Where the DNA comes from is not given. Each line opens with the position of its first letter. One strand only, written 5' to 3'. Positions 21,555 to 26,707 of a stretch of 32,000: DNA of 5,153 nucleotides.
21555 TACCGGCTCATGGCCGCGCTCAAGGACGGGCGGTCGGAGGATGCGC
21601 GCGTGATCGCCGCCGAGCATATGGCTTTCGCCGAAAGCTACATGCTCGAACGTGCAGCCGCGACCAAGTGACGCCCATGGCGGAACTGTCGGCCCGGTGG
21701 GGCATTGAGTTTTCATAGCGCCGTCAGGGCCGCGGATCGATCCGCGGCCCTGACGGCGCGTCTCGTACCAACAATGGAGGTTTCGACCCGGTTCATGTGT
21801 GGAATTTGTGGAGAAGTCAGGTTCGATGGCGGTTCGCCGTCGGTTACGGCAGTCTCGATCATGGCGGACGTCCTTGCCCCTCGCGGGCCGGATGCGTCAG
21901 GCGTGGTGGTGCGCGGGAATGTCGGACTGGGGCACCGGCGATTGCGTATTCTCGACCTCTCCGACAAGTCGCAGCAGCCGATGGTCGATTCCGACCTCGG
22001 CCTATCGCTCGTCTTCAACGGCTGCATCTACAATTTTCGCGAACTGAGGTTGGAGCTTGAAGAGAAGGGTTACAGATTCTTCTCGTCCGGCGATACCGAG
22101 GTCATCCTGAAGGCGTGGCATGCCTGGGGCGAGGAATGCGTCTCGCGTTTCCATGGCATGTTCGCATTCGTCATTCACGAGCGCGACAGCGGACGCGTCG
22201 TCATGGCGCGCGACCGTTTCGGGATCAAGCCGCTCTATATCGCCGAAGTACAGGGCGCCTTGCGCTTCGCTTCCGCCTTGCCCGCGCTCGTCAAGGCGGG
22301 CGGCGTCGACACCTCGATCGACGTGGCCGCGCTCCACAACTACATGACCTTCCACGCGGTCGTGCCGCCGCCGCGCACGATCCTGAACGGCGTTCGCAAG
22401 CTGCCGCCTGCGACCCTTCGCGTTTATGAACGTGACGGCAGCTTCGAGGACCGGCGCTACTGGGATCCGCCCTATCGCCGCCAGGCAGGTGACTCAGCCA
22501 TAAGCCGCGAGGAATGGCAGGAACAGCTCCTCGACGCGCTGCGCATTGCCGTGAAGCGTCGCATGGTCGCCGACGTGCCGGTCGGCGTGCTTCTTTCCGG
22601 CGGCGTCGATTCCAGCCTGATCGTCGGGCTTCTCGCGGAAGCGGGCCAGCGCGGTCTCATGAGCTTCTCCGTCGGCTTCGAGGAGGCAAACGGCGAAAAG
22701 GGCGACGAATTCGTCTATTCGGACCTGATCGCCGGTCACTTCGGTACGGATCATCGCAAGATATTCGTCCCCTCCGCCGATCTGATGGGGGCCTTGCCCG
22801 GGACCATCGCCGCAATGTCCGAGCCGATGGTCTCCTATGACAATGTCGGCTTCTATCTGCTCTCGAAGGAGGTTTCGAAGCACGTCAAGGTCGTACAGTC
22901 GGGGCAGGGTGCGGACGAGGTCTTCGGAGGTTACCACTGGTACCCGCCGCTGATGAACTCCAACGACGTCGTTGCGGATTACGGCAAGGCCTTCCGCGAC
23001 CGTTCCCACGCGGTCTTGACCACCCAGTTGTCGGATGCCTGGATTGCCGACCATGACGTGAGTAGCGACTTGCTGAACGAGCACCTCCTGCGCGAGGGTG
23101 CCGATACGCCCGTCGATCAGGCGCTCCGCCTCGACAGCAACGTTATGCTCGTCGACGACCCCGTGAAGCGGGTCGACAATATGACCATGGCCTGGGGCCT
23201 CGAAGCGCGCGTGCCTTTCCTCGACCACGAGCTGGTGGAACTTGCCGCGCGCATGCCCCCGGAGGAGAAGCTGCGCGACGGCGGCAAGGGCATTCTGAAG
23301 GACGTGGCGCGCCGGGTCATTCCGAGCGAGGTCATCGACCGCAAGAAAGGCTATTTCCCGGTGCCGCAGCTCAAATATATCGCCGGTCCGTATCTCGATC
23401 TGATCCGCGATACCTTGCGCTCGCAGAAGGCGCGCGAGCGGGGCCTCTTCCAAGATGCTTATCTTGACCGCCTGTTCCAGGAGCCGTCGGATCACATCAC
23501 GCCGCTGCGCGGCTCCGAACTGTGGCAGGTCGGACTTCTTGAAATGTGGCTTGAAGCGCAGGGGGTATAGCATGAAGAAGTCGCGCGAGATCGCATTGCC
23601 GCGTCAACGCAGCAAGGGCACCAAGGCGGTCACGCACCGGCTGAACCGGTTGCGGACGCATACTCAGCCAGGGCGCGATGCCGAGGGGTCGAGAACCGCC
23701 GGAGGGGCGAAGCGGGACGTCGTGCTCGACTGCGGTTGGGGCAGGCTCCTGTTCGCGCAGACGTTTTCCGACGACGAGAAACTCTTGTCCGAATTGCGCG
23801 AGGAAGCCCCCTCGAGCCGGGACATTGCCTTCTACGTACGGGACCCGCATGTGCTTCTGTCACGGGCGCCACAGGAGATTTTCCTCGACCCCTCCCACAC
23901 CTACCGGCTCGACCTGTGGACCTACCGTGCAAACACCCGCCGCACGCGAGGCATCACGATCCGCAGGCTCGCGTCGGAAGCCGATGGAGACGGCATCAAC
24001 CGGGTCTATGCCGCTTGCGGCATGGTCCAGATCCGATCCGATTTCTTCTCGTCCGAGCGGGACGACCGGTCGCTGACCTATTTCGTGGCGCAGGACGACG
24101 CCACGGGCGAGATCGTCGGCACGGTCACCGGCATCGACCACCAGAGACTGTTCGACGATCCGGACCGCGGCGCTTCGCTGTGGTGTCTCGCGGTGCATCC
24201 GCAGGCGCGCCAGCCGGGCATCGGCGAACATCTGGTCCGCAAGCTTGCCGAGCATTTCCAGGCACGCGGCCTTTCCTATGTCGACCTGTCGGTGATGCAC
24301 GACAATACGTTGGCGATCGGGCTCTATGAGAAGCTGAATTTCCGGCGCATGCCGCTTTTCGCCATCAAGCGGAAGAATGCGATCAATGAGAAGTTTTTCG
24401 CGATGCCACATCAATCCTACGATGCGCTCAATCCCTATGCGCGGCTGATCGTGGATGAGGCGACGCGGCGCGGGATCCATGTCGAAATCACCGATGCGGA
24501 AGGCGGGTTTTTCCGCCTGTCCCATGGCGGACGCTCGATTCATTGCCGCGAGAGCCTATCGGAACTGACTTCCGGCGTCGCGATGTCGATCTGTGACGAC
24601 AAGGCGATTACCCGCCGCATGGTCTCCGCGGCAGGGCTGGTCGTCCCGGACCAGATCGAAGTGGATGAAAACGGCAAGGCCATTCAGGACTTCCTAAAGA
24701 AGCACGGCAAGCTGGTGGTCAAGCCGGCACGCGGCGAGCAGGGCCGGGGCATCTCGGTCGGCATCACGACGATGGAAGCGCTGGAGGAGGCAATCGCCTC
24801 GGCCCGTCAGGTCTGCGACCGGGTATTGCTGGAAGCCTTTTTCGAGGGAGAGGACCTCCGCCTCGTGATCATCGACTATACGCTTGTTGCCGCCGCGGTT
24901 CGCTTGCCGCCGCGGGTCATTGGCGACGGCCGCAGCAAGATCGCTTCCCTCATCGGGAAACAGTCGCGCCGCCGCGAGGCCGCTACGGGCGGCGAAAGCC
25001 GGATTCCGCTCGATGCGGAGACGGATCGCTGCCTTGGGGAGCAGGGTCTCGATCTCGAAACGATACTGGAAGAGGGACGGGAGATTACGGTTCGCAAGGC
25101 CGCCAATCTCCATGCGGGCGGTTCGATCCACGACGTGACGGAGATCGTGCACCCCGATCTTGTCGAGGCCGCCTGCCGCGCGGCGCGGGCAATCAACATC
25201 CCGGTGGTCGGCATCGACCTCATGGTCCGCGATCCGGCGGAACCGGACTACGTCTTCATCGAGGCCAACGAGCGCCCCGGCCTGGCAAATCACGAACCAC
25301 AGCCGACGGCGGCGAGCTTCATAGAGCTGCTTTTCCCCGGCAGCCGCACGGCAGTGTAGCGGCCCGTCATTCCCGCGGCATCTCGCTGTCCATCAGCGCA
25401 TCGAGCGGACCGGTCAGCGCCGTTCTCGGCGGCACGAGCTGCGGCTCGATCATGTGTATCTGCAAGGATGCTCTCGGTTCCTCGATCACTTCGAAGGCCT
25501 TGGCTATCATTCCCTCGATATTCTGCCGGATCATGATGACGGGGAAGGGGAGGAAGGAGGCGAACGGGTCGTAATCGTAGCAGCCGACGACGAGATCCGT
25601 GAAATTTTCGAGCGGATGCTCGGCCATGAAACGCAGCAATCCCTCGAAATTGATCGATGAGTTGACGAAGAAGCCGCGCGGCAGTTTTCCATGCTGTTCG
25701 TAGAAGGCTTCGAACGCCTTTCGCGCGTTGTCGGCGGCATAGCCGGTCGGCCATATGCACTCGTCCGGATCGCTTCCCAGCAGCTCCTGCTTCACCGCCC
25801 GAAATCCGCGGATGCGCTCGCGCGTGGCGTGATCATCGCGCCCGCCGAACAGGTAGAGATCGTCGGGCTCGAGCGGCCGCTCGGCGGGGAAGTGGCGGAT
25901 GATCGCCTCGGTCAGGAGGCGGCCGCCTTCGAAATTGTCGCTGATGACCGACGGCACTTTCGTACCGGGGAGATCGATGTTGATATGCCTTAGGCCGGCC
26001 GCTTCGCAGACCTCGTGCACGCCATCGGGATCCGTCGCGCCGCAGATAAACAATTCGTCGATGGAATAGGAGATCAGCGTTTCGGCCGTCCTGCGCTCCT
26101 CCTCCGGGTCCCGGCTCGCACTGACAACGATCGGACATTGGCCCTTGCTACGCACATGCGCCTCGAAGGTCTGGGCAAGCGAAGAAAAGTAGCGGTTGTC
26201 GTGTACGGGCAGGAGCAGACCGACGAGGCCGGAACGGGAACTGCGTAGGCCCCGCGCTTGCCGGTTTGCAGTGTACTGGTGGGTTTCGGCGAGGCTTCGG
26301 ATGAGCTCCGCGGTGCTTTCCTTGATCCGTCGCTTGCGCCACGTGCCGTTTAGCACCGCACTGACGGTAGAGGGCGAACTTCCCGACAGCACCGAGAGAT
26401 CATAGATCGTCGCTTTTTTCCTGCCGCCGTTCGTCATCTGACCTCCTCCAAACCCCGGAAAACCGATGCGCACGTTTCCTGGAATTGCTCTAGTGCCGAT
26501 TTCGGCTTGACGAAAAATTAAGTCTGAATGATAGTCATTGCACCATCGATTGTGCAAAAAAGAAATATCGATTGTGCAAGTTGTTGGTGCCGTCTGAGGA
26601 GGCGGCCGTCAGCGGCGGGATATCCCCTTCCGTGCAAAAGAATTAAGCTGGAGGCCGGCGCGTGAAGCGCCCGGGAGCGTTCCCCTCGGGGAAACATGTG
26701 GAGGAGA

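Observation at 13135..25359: NAGGN 'trio' split by a peptide ABC importer and a GntR regulator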

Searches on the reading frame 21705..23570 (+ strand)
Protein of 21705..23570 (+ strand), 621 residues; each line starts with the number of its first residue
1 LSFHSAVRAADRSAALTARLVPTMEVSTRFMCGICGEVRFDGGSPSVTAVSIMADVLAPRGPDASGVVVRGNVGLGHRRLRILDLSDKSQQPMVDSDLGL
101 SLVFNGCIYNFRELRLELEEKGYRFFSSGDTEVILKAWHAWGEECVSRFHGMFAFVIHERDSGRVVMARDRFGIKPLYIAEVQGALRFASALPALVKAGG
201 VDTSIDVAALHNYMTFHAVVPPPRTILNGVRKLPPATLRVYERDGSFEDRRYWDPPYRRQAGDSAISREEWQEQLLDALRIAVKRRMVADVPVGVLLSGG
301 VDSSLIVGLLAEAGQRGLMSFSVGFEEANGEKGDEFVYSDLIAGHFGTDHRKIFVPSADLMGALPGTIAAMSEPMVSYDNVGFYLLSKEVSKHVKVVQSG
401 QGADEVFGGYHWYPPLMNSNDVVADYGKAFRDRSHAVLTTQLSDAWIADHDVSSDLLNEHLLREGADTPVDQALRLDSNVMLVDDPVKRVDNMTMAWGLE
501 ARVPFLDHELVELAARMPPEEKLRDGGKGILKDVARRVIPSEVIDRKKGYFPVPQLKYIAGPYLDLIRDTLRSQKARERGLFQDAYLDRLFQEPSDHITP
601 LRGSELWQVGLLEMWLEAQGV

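Call 3: search_protein_families(library=ncbifam, proteins=[window:21705-23570:+])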
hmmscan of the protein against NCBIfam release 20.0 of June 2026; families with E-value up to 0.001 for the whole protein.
window:21705-23570:+ (621 aa): 9 families
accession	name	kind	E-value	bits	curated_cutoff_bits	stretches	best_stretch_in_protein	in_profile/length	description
TIGR03104.1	trio_amidotrans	equivalog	0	1037.1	570.1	1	31-618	1-588/589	N-acetylglutaminylglutamine amidotransferase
TIGR01536.1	asn_synth_AEB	equivalog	5.6e-129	431.5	267.1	1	32-550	1-516/517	asparagine synthase (glutamine-hydrolyzing)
TIGR03108.1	eps_aminotran_1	hypoth_equivalog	6.3e-127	424.9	816.9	2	31-422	1-386/628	XrtA/PEP-CTERM system amidotransferase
NF006949.0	PRK09431.1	equivalog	6.3e-84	282.5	499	3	31-197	1-167/554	asparagine synthase B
NF033535.1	lass_lactam_cya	exception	3.1e-55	187.9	525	2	31-406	1-375/668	lasso peptide isopeptide bond-forming cyclase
NF033561.1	macrolact_Ik_Al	subfamily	1.4e-17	63.6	300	1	139-375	69-296/561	albusnodin/ikarugamycin family macrolactam cyclase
NF001484.0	PRK00331.1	subfamily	1.6e-12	46.7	381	1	69-198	63-201/601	isomerizing glutamine--fructose-6-phosphate transaminase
TIGR01135.1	glmS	equivalog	6.1e-12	44.8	418.05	1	70-198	63-200/607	glutamine--fructose-6-phosphate transaminase (isomerizing)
TIGR01134.1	purF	equivalog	6.5e-10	38.9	350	1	69-195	62-199/432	amidophosphoribosyltransferase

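Call 4: search_protein_families(library=pfam, proteins=[window:21705-23570:+])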
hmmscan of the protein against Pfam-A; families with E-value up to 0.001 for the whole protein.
window:21705-23570:+ (621 aa): 3 families
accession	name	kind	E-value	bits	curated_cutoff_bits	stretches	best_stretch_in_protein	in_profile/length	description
PF00733.27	Asn_synthase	-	3.9e-94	316.6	21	1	275-617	2-354/354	Asparagine synthase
PF13537.11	GATase_7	-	6e-43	146.2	25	1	77-196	1-122/123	Glutamine amidotransferase domain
PF13522.11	GATase_6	-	2.4e-41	141.2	27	1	62-190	1-129/130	Glutamine amidotransferase domain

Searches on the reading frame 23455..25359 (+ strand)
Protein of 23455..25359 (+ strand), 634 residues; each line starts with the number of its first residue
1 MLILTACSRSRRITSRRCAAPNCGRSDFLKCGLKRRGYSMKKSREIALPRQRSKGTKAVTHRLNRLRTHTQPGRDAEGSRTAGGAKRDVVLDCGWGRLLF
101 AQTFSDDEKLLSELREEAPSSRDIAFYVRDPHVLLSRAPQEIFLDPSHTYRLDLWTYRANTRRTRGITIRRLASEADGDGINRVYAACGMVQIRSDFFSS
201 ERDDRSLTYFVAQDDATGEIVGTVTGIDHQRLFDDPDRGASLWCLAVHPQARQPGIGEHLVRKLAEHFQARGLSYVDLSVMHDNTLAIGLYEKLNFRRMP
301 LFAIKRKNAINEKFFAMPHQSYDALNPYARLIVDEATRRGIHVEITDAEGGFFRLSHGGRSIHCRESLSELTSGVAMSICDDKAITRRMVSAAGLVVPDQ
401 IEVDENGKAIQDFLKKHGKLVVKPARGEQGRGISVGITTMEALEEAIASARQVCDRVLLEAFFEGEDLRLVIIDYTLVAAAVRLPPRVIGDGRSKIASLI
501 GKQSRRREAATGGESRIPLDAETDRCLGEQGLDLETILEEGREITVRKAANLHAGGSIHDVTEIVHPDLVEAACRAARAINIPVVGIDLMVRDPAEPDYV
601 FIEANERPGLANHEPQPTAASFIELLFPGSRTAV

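Call 3: search_protein_families(library=ncbifam, proteins=[window:23455-25359:+])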
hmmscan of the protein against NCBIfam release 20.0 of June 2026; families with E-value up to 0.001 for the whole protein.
window:23455-25359:+ (634 aa): 32 families (the best 25 are shown)
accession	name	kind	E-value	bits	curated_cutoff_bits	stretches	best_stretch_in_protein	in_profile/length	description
TIGR03103.1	trio_acet_GNAT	equivalog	5e-293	972.6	569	1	86-632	2-546/547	N-acetylglutaminylglutamine synthetase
TIGR02068.2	cya_phycin_syn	equivalog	7.5e-64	216.1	850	1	323-628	155-472/862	cyanophycin synthetase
NF010623.0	PRK14016.1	subfamily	3.6e-63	214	877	1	324-621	157-466/871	cyanophycin synthetase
NF002688.0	PRK02471.1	equivalog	5.9e-41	140.7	425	1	306-613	414-732/756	bifunctional glutamate--cysteine ligase GshA/glutathione synthetase GshB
TIGR01435.1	glu_cys_lig_rel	equivalog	1.4e-23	83.1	656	1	333-613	420-700/719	bifunctional glutamate--cysteine ligase/glutathione synthetase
TIGR00768.1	rimK_fam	subfamily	5.3e-13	48.9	143.4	1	374-483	79-193/276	RimK family alpha-L-glutamate ligase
NF002959.0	PRK03624.1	equivalog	1.3e-12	47.6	124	1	206-305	48-138/147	GNAT family acetyltransferase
NF002378.0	PRK01372.1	subfamily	3.3e-12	45.7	243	1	375-476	92-192/305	D-alanine--D-alanine ligase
TIGR01575.1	rimI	equivalog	8.2e-10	38.9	86.4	1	238-299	54-115/132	ribosomal protein S18-alanine N-acetyltransferase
TIGR01205.1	D_ala_D_alaTIGR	subfamily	1e-09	37.8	245.65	1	376-476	100-204/318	D-alanine--D-alanine ligase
TIGR02291.1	rimK_rel_E_lig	hypoth_equivalog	1e-08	34.5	314.2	1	378-437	33-95/317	alpha-L-glutamate ligase-like protein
NF000091.3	D_ala_D_ser_VanG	exception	2.2e-07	30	495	1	376-469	129-224/344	D-alanine--D-serine ligase VanG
NF040720.1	MptN_Meth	equivalog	2.6e-07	30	350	1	376-484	95-206/291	tetrahydromethanopterin:alpha-L-glutamate ligase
NF007025.1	PRK09491.1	equivalog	2.7e-07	30.6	173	1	240-299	63-122/145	ribosomal protein S18-alanine N-acetyltransferase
NF002528.0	PRK01966.1-4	subfamily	2.7e-07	29.7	262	1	376-474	135-240/366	D-alanine--D-alanine ligase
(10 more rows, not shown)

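Call 4: search_protein_families(library=pfam, proteins=[window:23455-25359:+])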
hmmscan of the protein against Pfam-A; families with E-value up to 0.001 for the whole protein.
window:23455-25359:+ (634 aa): 10 families
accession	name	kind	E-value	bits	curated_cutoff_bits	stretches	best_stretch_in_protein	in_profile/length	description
PF00583.31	Acetyltransf_1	-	1.9e-16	60.8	20.7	1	197-296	24-116/116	Acetyltransferase (GNAT) family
PF13508.13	Acetyltransf_7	-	2.5e-12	47.4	27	1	208-297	4-83/84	Acetyltransferase (GNAT) domain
PF14397.11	ATPgrasp_ST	-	1.5e-09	37.9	31.4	1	376-446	15-89/278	Sugar-transfer associated ATP-grasp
PF08445.16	FR47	-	4.7e-08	33.3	22.1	1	239-298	21-79/86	FR47-like protein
PF07478.18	Dala_Dala_lig_C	-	2e-06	27.9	24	0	420-474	39-92/204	D-ala D-ala ligase C-terminus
PF08443.16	RimK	-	4.4e-06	26.9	21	0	550-614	114-173/188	RimK-like ATP-grasp domain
PF02655.19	ATP-grasp_3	-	7.1e-05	23.4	23.2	0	380-608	1-157/160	ATP-grasp domain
PF02955.21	GSH-S_ATP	-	0.00012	22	23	1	403-497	17-114/175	Prokaryotic glutathione synthetase, ATP-grasp domain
PF14398.11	ATPgrasp_YheCD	-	0.00018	21.3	26.8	0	406-434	37-65/255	YheC/D like ATP-grasp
PF13673.13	Acetyltransf_10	-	0.0002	21.8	23.6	1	203-299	27-110/128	Acetyltransferase (GNAT) domain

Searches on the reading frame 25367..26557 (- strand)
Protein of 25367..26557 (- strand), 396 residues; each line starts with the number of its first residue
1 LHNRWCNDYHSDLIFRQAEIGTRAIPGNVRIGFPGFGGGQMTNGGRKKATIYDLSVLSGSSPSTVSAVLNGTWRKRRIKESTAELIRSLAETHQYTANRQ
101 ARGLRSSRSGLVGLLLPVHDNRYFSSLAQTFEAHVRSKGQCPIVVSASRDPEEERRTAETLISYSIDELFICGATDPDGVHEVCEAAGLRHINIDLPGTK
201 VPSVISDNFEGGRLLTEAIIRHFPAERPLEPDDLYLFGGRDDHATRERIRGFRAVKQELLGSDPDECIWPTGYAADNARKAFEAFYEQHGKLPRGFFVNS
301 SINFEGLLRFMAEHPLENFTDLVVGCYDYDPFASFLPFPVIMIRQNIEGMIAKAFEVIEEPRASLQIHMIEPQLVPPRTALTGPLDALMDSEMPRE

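Call 68: search_protein_families(library=pfam, proteins=[window:25367-26557:-], max_evalue=0.0001)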
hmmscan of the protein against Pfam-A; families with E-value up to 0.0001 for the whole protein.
window:25367-26557:- (396 aa): 3 families
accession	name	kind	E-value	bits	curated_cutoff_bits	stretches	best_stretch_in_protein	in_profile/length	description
PF13407.12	Peripla_BP_4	-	2.6e-11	44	35.1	1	112-330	1-219/258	Periplasmic binding protein domain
PF00356.27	LacI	-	1.1e-05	25.5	27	1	50-98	1-46/46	Bacterial regulatory proteins, lacI family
PF13377.12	Peripla_BP_3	-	6.4e-05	23.5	26.5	0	240-359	21-142/167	Periplasmic binding protein-like domain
